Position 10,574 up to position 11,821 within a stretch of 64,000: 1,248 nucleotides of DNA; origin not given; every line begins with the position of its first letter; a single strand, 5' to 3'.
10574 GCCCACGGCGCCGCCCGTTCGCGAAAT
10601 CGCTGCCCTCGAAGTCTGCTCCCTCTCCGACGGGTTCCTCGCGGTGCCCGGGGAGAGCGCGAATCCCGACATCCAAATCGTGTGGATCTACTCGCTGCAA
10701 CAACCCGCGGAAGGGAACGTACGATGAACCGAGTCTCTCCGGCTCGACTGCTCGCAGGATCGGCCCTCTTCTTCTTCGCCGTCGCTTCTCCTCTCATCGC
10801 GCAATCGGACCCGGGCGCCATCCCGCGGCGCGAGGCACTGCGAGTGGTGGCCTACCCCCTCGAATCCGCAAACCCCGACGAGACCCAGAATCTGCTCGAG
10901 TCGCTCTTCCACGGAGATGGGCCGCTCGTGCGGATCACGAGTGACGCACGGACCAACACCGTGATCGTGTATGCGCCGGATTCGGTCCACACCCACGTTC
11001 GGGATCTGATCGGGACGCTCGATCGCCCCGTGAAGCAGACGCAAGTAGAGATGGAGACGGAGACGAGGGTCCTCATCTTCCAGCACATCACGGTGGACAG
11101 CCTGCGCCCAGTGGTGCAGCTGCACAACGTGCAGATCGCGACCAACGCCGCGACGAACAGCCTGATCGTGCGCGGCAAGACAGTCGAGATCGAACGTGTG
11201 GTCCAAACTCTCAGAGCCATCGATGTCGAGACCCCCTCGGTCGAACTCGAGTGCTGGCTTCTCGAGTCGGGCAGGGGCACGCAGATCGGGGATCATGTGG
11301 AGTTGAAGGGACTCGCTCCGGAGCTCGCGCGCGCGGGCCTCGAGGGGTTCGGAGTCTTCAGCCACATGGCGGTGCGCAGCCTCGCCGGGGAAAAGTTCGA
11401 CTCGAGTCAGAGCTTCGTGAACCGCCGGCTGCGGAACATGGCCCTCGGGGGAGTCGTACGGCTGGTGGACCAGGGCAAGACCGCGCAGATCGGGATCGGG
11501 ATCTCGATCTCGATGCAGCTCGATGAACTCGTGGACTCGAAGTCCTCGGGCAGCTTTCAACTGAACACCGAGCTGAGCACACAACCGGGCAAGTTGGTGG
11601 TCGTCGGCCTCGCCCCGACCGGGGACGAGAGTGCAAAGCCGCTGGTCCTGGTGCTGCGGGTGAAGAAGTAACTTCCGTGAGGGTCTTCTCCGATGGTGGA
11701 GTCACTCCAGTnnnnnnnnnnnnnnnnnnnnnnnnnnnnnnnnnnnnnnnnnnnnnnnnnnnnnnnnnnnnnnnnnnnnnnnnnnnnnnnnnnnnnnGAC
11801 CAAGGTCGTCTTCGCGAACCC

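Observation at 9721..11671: ECF sigma / anti-sigma / secretin-N-domain protein triad with two ATGA translational couplings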

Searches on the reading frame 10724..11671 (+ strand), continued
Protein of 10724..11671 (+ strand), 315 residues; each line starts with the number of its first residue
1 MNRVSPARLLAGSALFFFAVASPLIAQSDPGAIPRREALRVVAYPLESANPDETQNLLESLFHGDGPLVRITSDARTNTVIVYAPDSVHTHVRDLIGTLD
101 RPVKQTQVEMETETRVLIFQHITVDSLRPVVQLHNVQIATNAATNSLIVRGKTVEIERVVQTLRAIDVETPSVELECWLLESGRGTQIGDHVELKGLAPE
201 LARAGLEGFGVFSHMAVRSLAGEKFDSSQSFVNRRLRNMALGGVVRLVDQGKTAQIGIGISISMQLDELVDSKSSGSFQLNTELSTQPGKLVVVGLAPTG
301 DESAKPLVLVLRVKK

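Call 21: search_protein_representatives(alignment_id=A2)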
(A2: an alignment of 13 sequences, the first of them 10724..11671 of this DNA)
Query: 13 sequences, 319 profile positions. Proteins with E-value up to 0.001 (for the whole library): 9685; up to 1e-10: 3245; up to 1e-30: 630. The best 150 are listed.
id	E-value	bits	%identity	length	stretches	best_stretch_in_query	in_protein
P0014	6.0e-213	722.0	-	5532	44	40-191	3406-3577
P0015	1.7e-195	664.6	-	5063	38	35-173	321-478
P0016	2.9e-183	624.4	-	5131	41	43-170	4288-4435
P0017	1.4e-182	622.2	-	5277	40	43-184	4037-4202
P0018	2.1e-180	615.0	-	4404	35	36-215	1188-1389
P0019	9.8e-178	606.2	-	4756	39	39-172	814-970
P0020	4.4e-170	581.1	-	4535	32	42-133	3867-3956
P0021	1.0e-160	550.3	-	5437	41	22-172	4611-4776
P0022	1.1e-158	543.6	-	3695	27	42-173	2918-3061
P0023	3.2e-151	519.1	-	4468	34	40-171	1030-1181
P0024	5.9e-149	511.7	-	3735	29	40-171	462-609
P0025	1.6e-147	507.0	-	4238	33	40-132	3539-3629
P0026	4.3e-146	502.3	-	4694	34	41-132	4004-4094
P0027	4.4e-146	502.2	-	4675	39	26-185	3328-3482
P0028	1.5e-145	500.5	-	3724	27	41-174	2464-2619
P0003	3.2e-142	489.6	-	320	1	5-318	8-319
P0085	5.9e-114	396.7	-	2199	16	42-174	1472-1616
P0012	1.6e-113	395.2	-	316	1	3-318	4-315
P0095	6.2e-110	383.5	-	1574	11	34-170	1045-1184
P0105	4.0e-105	367.7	-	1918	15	40-168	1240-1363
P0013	3.0e-99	348.4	-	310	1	1-317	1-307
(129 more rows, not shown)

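Call 23: fold_search(model_id=the predicted structure, library=pdb)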
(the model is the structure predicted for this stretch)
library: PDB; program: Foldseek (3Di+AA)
matches with E <= 10: 599; with E <= 0.001: 47
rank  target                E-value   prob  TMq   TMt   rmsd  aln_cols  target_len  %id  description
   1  5zdh_A                1.4e-13  1.00  0.40  0.27  20.0       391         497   17  CryoEM structure of ETEC Pilotin-Secretin AspS-GspD complex (released 2018-04-18)
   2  6hcg_A                4.8e-13  1.00  0.40  0.23  22.0       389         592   14  Klebsiella pneumoniae type II secretion system outer membrane complex. PulD, PulS and PulC HR domain. (released 2019-11-27)
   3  6i1x_A                7.3e-13  1.00  0.40  0.27  20.3       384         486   14  Aeromonas hydrophila ExeD (released 2019-04-10)
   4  6i1y_A                1.5e-12  1.00  0.42  0.28  18.6       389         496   15  Vibrio vulnificus EpsD (released 2019-04-10)
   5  5wln_A                1.8e-12  1.00  0.34  0.28  21.7       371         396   14  Cryo-EM structure of the T2SS secretin XcpQ from Pseudomonas aeruginosa (released 2017-10-25)
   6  5tcr_A                2.2e-12  1.00  0.40  0.29  20.3       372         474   13  Atomic model of the Salmonella SPI-1 type III secretion injectisome basal body proteins InvG, PrgH, and PrgK (released 2016-12-21)
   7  5wq8_A                2.4e-12  1.00  0.43  0.29  20.2       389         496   15  CryoEM structure of type II secretion system secretin GspD in Vibrio cholerae (released 2016-12-28)
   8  7ah9_5O               2.8e-12  1.00  0.40  0.28  20.8       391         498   14  Substrate-engaged type 3 secretion system needle complex from Salmonella enterica typhimurium - SpaR state 1 (released 2021-03-17)
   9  6q14_A                4.1e-12  1.00  0.42  0.30  19.9       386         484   13  Structure of the Salmonella SPI-1 injectisome NC-base (released 2019-10-23)
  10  5wq9_A                4.8e-12  1.00  0.41  0.28  20.1       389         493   15  CryoEM structure of type II secretion system secretin GspD G453A mutant in Vibrio cholerae (released 2016-12-28)
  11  6q14_B                5.1e-12  1.00  0.42  0.29  19.9       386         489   13  Structure of the Salmonella SPI-1 injectisome NC-base (released 2019-10-23)
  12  7ah9_5N               7.8e-12  1.00  0.41  0.29  21.2       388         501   14  Substrate-engaged type 3 secretion system needle complex from Salmonella enterica typhimurium - SpaR state 1 (released 2021-03-17)
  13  7ah9_5M               9.2e-12  1.00  0.40  0.29  20.6       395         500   12  Substrate-engaged type 3 secretion system needle complex from Salmonella enterica typhimurium - SpaR state 1 (released 2021-03-17)
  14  7ah9_5E               9.2e-12  1.00  0.38  0.28  19.8       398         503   13  Substrate-engaged type 3 secretion system needle complex from Salmonella enterica typhimurium - SpaR state 1 (released 2021-03-17)
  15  8co1_A1               1.2e-11  1.00  0.41  0.23  21.2       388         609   12  Type II Secretion System (released 2024-04-10)
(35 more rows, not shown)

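Call 25: find_related_loci(query=A2, collection=genome_contigs, flank=6000)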
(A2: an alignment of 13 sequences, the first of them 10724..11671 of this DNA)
Query A2 (315 aa) in genome_contigs; peptide patterns used: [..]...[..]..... (x = any residue, [..] = any of these).
4 stretches matched a pattern; 1 encode a relative of the query (tblastn E <= 1e-3); 1 distinct loci.
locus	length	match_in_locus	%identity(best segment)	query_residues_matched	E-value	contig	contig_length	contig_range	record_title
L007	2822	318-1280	41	2-315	1e-65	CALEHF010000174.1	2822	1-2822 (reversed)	MAG TPA_asm: uncultured bacterium isolate ERR2206785_bin.14_CONCOCT_v1.1_MAG genome assembly, contig: ERZ890425.5641, wh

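Call 26: find_encoding_contigs(protein=P0005, flank=6000, max_places=2)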
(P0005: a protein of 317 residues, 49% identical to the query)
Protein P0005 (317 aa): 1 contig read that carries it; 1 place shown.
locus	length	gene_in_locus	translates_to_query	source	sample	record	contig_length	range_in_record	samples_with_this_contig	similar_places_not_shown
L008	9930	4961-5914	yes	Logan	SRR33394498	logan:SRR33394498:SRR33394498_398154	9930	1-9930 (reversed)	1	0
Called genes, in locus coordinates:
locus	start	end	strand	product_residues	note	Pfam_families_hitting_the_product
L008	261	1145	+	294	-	PF01636:APH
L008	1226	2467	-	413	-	-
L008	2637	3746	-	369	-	PF07719:TPR_2 (faint)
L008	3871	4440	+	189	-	PF04542:Sigma70_r2 (weak), PF07638:Sigma70_ECF (weak), PF08281:Sigma70_r4_2, PF04545:Sigma70_r4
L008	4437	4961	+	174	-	-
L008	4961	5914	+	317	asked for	PF03958:Secretin_N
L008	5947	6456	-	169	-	PF00571:CBS (weak)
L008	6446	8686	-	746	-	PF00916:Sulfate_transp, PF01740:STAS, PF13466:STAS_2 (weak)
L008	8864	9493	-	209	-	PF14117:DUF4287, PF18899:DUF5655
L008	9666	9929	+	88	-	?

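Call 27: find_encoding_contigs(protein=P0011, flank=6000, max_places=2)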
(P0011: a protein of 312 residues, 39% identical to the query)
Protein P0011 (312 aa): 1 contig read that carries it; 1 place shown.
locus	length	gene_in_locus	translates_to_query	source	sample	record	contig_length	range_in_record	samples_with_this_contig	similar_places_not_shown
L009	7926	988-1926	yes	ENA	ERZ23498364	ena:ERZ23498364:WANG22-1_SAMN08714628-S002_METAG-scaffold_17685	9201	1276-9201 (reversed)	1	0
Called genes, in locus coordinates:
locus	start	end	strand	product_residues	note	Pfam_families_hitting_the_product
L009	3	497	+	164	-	?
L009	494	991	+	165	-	-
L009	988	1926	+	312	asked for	PF03958:Secretin_N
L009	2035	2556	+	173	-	PF19780:DUF6265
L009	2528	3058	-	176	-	PF00583:Acetyltransf_1, PF13673:Acetyltransf_10, PF13508:Acetyltransf_7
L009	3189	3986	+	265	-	-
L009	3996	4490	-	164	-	-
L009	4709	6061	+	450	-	PF01979:Amidohydro_1, PF07969:Amidohydro_3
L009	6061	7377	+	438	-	PF01979:Amidohydro_1 (weak), PF07969:Amidohydro_3 (weak)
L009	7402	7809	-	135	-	PF00072:Response_reg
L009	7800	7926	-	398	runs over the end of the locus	PF00072:Response_reg, PF00512:HisKA, PF02518:HATPase_c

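Call 28: find_encoding_contigs(protein=P0012, flank=6000, max_places=2)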
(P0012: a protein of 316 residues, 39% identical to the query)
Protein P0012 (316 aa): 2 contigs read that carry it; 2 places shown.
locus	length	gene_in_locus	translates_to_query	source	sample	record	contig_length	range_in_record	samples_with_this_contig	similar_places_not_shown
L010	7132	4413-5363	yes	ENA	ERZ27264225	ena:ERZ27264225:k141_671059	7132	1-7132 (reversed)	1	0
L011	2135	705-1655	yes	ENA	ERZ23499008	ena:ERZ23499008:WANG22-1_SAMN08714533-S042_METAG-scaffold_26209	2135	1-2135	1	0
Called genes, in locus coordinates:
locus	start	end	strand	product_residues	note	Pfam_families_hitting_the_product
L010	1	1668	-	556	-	?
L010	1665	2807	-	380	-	PF07719:TPR_2 (faint), PF13424:TPR_12 (faint), PF13428:TPR_14 (faint)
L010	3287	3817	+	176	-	PF07638:Sigma70_ECF (weak), PF04542:Sigma70_r2, PF08281:Sigma70_r4_2, PF04545:Sigma70_r4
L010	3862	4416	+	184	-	-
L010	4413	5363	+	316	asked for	PF03958:Secretin_N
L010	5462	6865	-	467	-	-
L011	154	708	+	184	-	-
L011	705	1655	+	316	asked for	PF03958:Secretin_N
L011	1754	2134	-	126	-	?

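Call 35: find_homologous_proteins(query=L002:3676-4587:+, max_evalue=0.001)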
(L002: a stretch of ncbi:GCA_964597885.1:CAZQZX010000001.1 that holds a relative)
Query L002:3676-4587:+ (303 aa): 4 proteins with E <= 0.001 among 3242 candidates.
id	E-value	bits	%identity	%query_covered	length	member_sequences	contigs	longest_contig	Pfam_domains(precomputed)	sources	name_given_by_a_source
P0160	3.8e-192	655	100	100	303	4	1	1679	PF00263.27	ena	-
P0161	5.5e-28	116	32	88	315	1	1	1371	-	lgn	-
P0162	1.9e-25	108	30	94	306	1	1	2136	-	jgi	-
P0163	1.6e-21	95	32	90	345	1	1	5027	PF00263.27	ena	-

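Call 37: find_encoding_contigs(protein=P0163, flank=5000, max_places=2)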
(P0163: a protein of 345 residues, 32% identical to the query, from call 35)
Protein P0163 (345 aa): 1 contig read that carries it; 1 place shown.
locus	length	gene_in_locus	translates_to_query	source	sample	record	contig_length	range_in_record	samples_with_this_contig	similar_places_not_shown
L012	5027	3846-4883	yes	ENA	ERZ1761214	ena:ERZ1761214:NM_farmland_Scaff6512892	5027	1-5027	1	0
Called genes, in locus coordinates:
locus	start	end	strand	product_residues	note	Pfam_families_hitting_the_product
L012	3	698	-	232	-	?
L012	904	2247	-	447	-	-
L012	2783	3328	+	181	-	PF04542:Sigma70_r2, PF08281:Sigma70_r4_2, PF04545:Sigma70_r4, PF00196:GerE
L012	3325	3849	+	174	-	-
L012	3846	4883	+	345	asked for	PF00263:Secretin (weak)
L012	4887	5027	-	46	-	?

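Call 68: search_protein_families(library=ncbifam, proteins=[L001:2013-3254:-], max_evalue=0.01)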
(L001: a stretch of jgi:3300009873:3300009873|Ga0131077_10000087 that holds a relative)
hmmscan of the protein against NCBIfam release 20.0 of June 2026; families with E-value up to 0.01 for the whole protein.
L001:2013-3254:- (413 aa): 0 families

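Call 80: find_encoding_contigs(protein=P0002, flank=4000, max_places=2)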
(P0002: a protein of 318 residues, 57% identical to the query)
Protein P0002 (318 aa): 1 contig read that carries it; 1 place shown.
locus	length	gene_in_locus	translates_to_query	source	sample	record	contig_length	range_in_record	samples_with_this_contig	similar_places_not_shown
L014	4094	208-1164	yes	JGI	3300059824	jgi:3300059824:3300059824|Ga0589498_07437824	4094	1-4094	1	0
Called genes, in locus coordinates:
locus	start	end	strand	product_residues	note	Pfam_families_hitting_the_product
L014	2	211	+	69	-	?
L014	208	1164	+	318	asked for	PF03958:Secretin_N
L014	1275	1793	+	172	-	PF19780:DUF6265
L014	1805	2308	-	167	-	PF00571:CBS (faint)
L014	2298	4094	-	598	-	?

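Call 81: find_encoding_contigs(protein=P0007, flank=4000, max_places=2)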
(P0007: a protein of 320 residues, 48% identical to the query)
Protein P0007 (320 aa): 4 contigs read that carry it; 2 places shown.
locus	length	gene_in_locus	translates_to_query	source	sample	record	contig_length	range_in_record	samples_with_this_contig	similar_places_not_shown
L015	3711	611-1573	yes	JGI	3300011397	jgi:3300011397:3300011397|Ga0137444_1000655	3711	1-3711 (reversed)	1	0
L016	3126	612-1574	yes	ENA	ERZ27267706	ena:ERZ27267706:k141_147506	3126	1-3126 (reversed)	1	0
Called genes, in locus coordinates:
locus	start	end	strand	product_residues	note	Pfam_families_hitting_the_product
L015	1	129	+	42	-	?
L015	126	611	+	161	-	-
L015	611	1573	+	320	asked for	PF03958:Secretin_N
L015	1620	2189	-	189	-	-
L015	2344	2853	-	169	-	PF00571:CBS (weak)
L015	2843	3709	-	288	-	?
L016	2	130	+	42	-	?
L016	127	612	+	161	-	-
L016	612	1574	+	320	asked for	PF03958:Secretin_N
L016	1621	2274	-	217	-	-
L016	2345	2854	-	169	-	PF00571:CBS (weak)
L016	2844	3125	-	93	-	?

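Call 82: find_encoding_contigs(protein=P0001, flank=2000, max_places=2)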
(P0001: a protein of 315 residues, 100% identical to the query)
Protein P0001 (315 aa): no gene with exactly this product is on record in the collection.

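Call 83: search_protein_families(library=pfam, proteins=[P0095, P0105, P0085], max_evalue=0.0001)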
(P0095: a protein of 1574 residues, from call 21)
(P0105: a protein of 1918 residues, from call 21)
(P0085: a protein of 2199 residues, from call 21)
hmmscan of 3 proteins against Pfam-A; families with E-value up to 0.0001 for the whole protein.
P0095 (1574 aa): 5 families
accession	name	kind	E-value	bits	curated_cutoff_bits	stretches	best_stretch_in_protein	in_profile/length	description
PF03958.22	Secretin_N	-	1e-161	525.9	28.2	16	980-1037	2-67/69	Bacterial type II/III secretion system short domain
PF00263.26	Secretin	-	1.6e-38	132.4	27.5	1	1381-1540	1-169/169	Bacterial type II and III secretion system protein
PF24471.1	KH_DEAH11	-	1.5e-17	63.4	27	0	211-243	33-65/70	DEAH11-like, KH-domain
PF07660.19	STN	-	5.3e-08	33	28.4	1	56-103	1-51/52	Secretin and TonB N terminus short domain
PF21305.2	type_II_gspD_N0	-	1.2e-05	25.5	27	1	37-83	2-49/71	GspD-like, N0 domain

P0105 (1918 aa): 2 families
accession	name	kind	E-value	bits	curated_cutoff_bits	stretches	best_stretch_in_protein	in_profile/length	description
PF03958.22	Secretin_N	-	8e-149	484.5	28.2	12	1706-1772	3-66/69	Bacterial type II/III secretion system short domain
PF24471.1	KH_DEAH11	-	1.1e-12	47.8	27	0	1127-1169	26-68/70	DEAH11-like, KH-domain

P0085 (2199 aa): 4 families
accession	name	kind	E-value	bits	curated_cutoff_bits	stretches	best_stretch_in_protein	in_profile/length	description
PF03958.22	Secretin_N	-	6.5e-272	878.9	28.2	27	1924-1993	1-67/69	Bacterial type II/III secretion system short domain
PF23253.1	KH_PARP14_6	-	1.3e-16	60.9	27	0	653-707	10-65/68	PARP14, sixth type I KH domain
PF00013.35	KH_1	-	1.4e-05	25.1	21.5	0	826-854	33-65/66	KH domain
PF14611.13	KH_SLS1_1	-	8.3e-05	23.1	24.1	0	1882-1914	34-65/69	SLS1 protein first KH domain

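Call 86: search_solved_structures(query=A5, max_evalue=1, show_alignments=1)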
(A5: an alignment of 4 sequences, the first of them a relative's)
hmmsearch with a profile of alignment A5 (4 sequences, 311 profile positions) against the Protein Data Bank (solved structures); distinct sequences matched with E-value up to 1: 4.
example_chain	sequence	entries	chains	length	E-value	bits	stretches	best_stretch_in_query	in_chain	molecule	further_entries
7ofh_A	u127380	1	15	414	0.011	18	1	74-202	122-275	Virion export protein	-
2ly9_A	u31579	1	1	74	0.22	13.7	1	68-126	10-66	Zinc fingers and homeoboxes protein 1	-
1aaz_A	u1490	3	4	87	0.7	12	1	128-183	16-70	GLUTAREDOXIN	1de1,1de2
8odn_A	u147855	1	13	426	0.7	12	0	226-291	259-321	RcpA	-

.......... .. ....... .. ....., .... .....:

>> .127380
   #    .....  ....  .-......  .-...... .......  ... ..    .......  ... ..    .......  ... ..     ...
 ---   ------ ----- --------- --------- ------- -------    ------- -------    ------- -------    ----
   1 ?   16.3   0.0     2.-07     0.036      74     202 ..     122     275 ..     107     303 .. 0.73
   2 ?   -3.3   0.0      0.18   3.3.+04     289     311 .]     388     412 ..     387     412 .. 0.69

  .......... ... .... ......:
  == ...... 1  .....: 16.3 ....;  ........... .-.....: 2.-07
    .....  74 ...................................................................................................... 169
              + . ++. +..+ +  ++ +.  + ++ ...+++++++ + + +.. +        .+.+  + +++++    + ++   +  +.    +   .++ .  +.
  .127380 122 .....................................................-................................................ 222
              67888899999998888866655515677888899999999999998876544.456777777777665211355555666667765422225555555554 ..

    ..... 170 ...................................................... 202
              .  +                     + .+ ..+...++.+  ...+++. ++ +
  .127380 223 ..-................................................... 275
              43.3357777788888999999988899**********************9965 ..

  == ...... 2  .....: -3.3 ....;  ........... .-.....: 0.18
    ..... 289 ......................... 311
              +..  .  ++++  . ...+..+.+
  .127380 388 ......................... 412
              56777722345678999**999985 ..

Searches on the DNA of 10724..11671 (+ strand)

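Call 70: search_rna_families(source=L004, start=4250, end=4900, threshold=evalue, max_evalue=1)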
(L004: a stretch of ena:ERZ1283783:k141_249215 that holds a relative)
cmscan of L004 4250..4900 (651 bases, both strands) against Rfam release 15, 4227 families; matches with E-value up to 1: 0.
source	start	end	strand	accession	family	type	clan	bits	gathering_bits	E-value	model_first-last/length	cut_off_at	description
